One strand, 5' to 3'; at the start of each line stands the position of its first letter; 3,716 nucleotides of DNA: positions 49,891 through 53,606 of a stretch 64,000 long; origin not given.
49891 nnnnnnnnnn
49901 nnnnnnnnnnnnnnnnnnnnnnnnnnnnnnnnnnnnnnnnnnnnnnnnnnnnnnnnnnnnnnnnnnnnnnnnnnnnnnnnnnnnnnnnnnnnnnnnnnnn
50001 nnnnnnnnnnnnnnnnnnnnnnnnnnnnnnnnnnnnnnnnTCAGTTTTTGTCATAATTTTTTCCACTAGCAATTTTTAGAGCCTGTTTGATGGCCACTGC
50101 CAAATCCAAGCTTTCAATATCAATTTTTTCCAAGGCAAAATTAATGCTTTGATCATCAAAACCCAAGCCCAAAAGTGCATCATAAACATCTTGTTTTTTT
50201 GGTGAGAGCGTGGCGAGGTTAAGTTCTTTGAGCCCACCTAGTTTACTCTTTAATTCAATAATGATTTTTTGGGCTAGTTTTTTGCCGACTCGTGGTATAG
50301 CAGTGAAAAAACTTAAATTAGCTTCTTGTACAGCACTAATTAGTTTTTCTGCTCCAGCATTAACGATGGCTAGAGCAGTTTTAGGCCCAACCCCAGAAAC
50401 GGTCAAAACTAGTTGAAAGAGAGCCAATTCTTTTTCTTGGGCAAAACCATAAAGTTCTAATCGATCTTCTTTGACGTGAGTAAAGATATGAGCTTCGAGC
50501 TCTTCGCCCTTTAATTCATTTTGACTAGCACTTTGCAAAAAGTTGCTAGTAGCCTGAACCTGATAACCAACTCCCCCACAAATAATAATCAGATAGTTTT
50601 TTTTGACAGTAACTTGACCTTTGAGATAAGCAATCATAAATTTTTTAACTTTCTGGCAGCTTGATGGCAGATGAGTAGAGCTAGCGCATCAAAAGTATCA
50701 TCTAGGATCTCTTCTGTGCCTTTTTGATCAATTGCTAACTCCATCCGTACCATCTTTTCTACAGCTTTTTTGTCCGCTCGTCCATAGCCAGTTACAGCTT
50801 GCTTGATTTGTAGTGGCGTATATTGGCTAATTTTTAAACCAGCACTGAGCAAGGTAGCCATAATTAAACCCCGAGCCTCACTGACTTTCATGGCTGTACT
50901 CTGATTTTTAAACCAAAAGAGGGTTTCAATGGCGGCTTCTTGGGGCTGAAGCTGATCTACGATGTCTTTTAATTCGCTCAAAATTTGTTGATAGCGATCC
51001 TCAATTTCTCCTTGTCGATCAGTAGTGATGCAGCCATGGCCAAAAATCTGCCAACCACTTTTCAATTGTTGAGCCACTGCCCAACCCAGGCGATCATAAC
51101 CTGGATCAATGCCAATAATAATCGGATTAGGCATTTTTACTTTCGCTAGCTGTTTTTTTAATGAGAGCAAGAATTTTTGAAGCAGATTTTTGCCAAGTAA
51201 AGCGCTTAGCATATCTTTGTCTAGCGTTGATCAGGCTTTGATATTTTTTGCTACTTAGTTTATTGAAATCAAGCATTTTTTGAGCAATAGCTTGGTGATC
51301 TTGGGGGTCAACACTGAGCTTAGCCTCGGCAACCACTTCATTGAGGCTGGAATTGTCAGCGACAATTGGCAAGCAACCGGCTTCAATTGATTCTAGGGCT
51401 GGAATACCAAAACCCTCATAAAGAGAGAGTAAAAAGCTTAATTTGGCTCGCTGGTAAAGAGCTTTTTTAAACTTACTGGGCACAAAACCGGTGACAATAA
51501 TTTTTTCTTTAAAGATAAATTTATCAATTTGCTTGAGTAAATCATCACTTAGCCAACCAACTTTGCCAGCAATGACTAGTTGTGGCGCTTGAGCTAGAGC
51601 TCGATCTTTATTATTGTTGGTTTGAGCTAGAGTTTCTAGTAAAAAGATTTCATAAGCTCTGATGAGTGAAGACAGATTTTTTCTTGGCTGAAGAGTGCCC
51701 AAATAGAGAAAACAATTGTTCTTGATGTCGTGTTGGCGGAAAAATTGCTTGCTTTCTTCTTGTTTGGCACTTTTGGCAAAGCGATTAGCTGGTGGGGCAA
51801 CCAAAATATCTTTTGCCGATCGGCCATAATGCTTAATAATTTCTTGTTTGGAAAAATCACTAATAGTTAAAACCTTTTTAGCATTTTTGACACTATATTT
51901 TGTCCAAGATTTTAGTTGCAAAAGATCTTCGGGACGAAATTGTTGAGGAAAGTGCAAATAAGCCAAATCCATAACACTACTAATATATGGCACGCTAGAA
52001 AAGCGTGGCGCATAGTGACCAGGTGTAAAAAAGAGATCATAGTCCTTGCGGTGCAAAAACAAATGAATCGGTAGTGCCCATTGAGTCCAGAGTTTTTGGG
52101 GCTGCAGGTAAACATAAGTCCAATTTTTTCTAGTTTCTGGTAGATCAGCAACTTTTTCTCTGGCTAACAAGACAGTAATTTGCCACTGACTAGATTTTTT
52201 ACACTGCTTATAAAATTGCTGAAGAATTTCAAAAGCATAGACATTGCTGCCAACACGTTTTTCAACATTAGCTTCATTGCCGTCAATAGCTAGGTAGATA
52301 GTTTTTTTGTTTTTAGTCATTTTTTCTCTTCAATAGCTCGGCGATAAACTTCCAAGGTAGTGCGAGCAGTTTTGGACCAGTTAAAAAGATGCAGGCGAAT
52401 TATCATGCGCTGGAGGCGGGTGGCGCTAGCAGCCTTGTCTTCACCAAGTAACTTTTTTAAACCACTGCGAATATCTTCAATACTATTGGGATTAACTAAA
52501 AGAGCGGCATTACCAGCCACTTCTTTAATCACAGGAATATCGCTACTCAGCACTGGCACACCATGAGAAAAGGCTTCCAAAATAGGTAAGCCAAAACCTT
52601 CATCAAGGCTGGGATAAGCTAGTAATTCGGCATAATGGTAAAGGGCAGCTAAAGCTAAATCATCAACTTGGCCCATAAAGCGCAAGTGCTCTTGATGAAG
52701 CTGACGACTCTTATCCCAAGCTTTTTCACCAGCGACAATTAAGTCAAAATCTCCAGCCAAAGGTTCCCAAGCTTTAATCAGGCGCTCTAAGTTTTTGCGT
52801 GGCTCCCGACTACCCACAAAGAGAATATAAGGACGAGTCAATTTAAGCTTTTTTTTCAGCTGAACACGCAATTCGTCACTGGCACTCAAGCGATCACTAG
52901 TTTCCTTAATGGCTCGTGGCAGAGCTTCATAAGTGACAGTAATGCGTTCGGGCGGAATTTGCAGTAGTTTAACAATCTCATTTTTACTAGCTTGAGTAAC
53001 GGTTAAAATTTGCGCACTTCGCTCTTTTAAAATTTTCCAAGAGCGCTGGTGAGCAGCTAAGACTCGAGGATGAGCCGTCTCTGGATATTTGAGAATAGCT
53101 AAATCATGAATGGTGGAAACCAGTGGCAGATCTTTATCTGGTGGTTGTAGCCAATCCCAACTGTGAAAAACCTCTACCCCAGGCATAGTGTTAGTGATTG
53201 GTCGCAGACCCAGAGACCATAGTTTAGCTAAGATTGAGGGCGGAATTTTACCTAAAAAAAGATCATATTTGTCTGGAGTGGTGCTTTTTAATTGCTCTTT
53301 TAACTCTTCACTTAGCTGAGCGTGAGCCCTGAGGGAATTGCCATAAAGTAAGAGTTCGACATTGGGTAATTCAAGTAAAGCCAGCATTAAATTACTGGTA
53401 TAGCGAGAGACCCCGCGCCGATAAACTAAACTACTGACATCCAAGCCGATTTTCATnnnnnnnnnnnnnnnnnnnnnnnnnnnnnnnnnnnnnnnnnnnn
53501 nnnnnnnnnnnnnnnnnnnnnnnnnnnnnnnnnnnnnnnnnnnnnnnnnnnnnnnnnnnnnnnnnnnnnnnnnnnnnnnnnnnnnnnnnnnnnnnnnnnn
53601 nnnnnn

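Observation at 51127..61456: Glycan locus II: polyprenyl-phosphate-sugar synthases plus a PMT-type GT-C enzyme, UXS and a flippase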

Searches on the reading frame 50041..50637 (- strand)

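Call 7: search_protein_families(library=pfam, proteins=[window:50041-50637:-], max_evalue=10)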
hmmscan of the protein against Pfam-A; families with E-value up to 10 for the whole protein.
window:50041-50637:- (198 aa): 11 families
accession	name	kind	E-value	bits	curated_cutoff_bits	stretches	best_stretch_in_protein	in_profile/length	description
PF01330.27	RuvA_N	-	4.2e-17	62.4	23.6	1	1-64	1-61/61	RuvA N terminal domain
PF14520.12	HHH_5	-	3.6e-15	56.6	27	1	74-130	1-56/57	Helix-hairpin-helix domain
PF07499.19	RuvA_C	-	7.2e-07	30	24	1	149-189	4-45/47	RuvA, C-terminal domain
PF00633.29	HHH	-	0.00019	21.5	24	1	78-92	14-28/30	Helix-hairpin-helix motif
PF24899.1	UBA_DHX29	-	0.0086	16.3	27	1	148-176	2-30/55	ATP-dependent RNA helicase DHX29, UBA domain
PF12836.13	HHH_3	-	0.015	15.8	27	1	112-138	17-42/65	Helix-hairpin-helix motif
PF12826.13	HHH_2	-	0.032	14.8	27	0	113-130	7-24/64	Helix-hairpin-helix motif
PF10391.15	DNA_pol_lambd_f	-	0.046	14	29.8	1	76-103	2-29/51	Fingers domain of DNA polymerase lambda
PF01367.25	5_3_exonuc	-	0.073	14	40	1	79-94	22-37/97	5'-3' exonuclease, C-terminal SAM fold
PF11731.14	Cdd1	-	0.2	12.3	25.5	1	106-126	3-23/86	Pathogenicity locus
PF21176.3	RecR_HhH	-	1.3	9.3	27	0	82-88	13-19/45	RecR, helix-hairpin-helix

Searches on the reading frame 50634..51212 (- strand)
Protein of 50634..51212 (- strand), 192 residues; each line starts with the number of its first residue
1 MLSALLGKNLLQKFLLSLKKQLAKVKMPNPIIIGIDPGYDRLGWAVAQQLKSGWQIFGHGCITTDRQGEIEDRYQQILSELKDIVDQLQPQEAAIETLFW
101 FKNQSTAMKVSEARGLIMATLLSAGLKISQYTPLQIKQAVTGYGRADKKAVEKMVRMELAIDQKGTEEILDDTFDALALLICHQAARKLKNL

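Call 7: search_protein_families(library=pfam, proteins=[window:50634-51212:-], max_evalue=10)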
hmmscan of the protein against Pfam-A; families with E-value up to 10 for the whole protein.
window:50634-51212:- (192 aa): 3 families
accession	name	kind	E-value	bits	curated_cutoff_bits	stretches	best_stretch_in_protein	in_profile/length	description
PF02075.23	RuvC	-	3.6e-36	124.7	22.2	1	32-183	1-148/148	Crossover junction endodeoxyribonuclease RuvC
PF14239.11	RRXRR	-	0.013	15.8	25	1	12-55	34-76/174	RRXRR protein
PF08410.15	DUF1737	-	0.053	13.8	24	1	46-67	19-40/53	Domain of unknown function (DUF1737)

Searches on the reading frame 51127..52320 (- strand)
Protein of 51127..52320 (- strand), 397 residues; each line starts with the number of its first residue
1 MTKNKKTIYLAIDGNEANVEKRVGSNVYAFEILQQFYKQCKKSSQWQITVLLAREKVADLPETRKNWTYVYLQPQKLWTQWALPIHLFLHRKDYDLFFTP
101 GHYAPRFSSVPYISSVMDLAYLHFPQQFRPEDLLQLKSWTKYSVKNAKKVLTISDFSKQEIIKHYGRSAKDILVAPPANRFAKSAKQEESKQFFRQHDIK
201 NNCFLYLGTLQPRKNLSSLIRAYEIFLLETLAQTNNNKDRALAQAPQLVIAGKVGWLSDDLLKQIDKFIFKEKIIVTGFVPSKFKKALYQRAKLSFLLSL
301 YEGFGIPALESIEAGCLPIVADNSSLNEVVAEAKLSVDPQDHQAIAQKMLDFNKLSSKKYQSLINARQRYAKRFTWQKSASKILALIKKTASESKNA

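Call 4: search_protein_families(library=pfam, proteins=[window:51127-52320:-], max_evalue=0.01)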
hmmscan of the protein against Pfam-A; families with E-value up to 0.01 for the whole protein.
window:51127-52320:- (397 aa): 5 families
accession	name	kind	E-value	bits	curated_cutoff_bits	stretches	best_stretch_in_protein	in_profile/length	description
PF00534.26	Glycos_transf_1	-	4.5e-25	88.6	26.4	1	193-366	7-168/172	Glycosyl transferases group 1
PF13692.12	Glyco_trans_1_4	-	2.3e-14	54.3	27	1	204-351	4-138/142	Glycosyl transferases group 1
PF20706.3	GT4-conflict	-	1.1e-05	25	26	1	198-345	194-347/385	Family 4 Glycosyltransferase in conflict systems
PF13439.12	Glyco_transf_4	-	3.5e-05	24.3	28.5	1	73-177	53-164/170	Glycosyltransferase Family 4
PF13524.12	Glyco_trans_1_2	-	0.0052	17.2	25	0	240-385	15-144/144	Glycosyl transferase-like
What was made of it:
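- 51127..52320 (-): GT4 glycosyltransferase (GT4_b). Last glycan gene before ruvC; its stop probably overlaps the ruvC start (~51134). Pfam Glycos_transf_1 at 4.5e-25 (call 4).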

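Call 6: search_protein_families(library=ncbifam, proteins=[window:51127-52320:-], max_evalue=0.01)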
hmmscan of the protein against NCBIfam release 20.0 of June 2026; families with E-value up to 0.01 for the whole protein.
window:51127-52320:- (397 aa): 21 families
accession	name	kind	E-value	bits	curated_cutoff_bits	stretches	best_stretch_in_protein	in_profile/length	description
TIGR04047.1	MSMEG_0565_glyc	hypoth_equivalog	4.8e-23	81.8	259.85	1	134-386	126-370/373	MSMEG_0565 family glycosyltransferase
NF038295.1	EPS_HpsP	equivalog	1.3e-16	60.6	550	1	86-387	85-384/388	hormogonium polysaccharide biosynthesis glycosyltransferase HpsP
TIGR04157.1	glyco_rSAM_CFB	subfamily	3.8e-10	39.3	400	1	143-385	166-404/406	TIGR04157 family glycosyltransferase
TIGR03449.1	mycothiol_MshA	equivalog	5.7e-09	35.4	462.5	1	144-390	162-403/406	D-inositol-3-phosphate glycosyltransferase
TIGR02149.1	glgA_Coryne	subfamily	1.4e-07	31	302.4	1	132-389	129-389/391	glycogen synthase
TIGR03999.1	thiol_BshA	equivalog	1.1e-06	27.8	273.7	1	136-387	134-370/375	N-acetyl-alpha-D-glucosaminyl L-malate synthase BshA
TIGR03088.1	stp2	hypoth_equivalog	1.2e-06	27.9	409.05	1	191-388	187-371/374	TIGR03088 family PEP-CTERM/XrtA system glycosyltransferase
NF041876.1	EPS_EpsE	equivalog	1.8e-06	27.5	400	1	259-382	263-388/389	exopolysaccharide biosynthesis GT4 family glycosyltransferase EpsE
NF050063.1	ProtGlycPglJ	equivalog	6.7e-06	25.6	500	1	195-383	188-359/363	N-acetylgalactosamine-N,N'-diacetylbacillosaminyl-diphospho-undecaprenol 4-alpha-N-acetylgalactosaminyltransferase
NF046085.1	XrtY_assoc_Gly1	equivalog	2.1e-05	23.5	400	1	247-390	239-384/387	XrtY-associated glycosyltransferase XYAG1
TIGR04005.1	wcaL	equivalog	4.9e-05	22.4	537.6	1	259-387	266-403/406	colanic acid biosynthesis glycosyltransferase WcaL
NF050056.1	ProtGlycPglH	equivalog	5.6e-05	22.4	600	1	195-389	173-352/354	GalNAc-alpha-(1->4)-GalNAc-alpha-(1->3)-diNAcBac-PP-undecaprenol alpha-1,4-N-acetyl-D-galactosaminyltransferase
TIGR02095.1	glgA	subfamily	7.4e-05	21.6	328.45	1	240-386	318-473/477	glycogen/starch synthase, ADP-glucose type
NF053513.1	Gtran_IagA_BgsA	equivalog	0.00016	20.8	460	0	265-380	206-321/333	LTA glycolipid anchor biosynthesis glycosyltransferase, IagA/BgsA family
NF053787.1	GlcN_PG_synth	equivalog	0.0002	20.3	480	1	302-385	272-354/361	N-acetylglucosaminyl phosphatidylglycerol synthase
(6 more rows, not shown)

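Call 75: search_protein_families(library=padloc, proteins=[window:51127-52320:-], max_evalue=0.001)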
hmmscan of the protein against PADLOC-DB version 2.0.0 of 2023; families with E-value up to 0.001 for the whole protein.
window:51127-52320:- (397 aa): 0 families

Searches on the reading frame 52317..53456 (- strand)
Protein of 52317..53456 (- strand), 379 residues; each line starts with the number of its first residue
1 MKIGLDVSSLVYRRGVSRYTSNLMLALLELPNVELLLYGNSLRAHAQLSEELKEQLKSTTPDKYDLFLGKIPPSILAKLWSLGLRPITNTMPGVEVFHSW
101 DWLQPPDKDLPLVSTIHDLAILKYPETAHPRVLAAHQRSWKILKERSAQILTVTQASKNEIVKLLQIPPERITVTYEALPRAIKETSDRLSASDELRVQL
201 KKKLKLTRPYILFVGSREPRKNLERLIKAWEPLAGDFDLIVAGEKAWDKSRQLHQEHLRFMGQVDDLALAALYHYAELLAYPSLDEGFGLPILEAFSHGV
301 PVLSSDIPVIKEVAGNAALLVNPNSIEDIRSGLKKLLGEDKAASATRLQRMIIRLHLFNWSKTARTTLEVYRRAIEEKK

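Call 4: search_protein_families(library=pfam, proteins=[window:52317-53456:-], max_evalue=0.01)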
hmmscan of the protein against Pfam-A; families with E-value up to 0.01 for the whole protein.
window:52317-53456:- (379 aa): 4 families
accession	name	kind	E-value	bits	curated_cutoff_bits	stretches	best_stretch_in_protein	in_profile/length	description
PF00534.26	Glycos_transf_1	-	1.6e-27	96.5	26.4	1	202-342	9-161/172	Glycosyl transferases group 1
PF13692.12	Glyco_trans_1_4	-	1.4e-24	87.4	27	1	208-337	1-140/142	Glycosyl transferases group 1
PF13439.12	Glyco_transf_4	-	3e-08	34.3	28.5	1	15-176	3-163/170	Glycosyltransferase Family 4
PF20706.3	GT4-conflict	-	1.5e-06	27.9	26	1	265-306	271-312/385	Family 4 Glycosyltransferase in conflict systems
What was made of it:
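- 52317..53456 (-): GT4 glycosyltransferase (GT4_a). Overlaps the GT-C by 26 nt and GT4_b by 4 nt. Pfam Glycos_transf_1 at 1.6e-27 and Glyco_transf_4 at 3e-8 (call 4).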

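Call 6: search_protein_families(library=ncbifam, proteins=[window:52317-53456:-], max_evalue=0.01)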
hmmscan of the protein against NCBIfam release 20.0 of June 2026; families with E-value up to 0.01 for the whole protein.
window:52317-53456:- (379 aa): 27 families (the best 25 are shown)
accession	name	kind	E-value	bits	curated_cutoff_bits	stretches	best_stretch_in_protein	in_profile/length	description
TIGR04047.1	MSMEG_0565_glyc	hypoth_equivalog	6.4e-28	97.9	259.85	1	114-373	115-373/373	MSMEG_0565 family glycosyltransferase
TIGR04157.1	glyco_rSAM_CFB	subfamily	9.7e-16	57.7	400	1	90-314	115-339/406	TIGR04157 family glycosyltransferase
TIGR02149.1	glgA_Coryne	subfamily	1.6e-15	57.1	302.4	1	110-373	107-389/391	glycogen synthase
TIGR03449.1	mycothiol_MshA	equivalog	2.5e-14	53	462.5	1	102-376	118-405/406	D-inositol-3-phosphate glycosyltransferase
NF053787.1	GlcN_PG_synth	equivalog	9.8e-14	51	480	1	198-374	185-359/361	N-acetylglucosaminyl phosphatidylglycerol synthase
NF047684.1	TeichurnBiosyTuaC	equivalog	1.7e-13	50.2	550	1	109-375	132-390/391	teichuronic acid biosynthesis protein TuaC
NF038295.1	EPS_HpsP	equivalog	2.5e-13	49.8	550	1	194-373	193-386/388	hormogonium polysaccharide biosynthesis glycosyltransferase HpsP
TIGR03999.1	thiol_BshA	equivalog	4.3e-10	39.1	273.7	1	255-375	254-374/375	N-acetyl-alpha-D-glucosaminyl L-malate synthase BshA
NF041876.1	EPS_EpsE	equivalog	8.4e-09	35.1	400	1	255-345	275-367/389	exopolysaccharide biosynthesis GT4 family glycosyltransferase EpsE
NF046085.1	XrtY_assoc_Gly1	equivalog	1.5e-08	33.9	400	1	151-374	165-384/387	XrtY-associated glycosyltransferase XYAG1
NF053513.1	Gtran_IagA_BgsA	equivalog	4.8e-08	32.4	460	1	249-343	209-303/333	LTA glycolipid anchor biosynthesis glycosyltransferase, IagA/BgsA family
TIGR02472.1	sucr_P_syn_N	equivalog_domain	1.5e-07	30.6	576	1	279-341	344-408/439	sucrose-phosphate synthase, putative, glycosyltransferase domain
NF038229.1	Glyco4_Geo_Pelo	equivalog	2e-07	30.4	400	1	178-318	137-274/338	GPMC system family 4 glycosyltransferase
TIGR03088.1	stp2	hypoth_equivalog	2.5e-07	30.1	409.05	1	256-373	255-372/374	TIGR03088 family PEP-CTERM/XrtA system glycosyltransferase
TIGR04063.1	stp3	hypoth_equivalog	5e-07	28.9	442.05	1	145-375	156-396/397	TIGR04063 family PEP-CTERM/XrtA system glycosyltransferase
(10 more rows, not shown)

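Call 75: search_protein_families(library=padloc, proteins=[window:52317-53456:-], max_evalue=0.001)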
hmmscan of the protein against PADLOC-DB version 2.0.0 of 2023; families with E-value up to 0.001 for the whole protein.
window:52317-53456:- (379 aa): 0 families
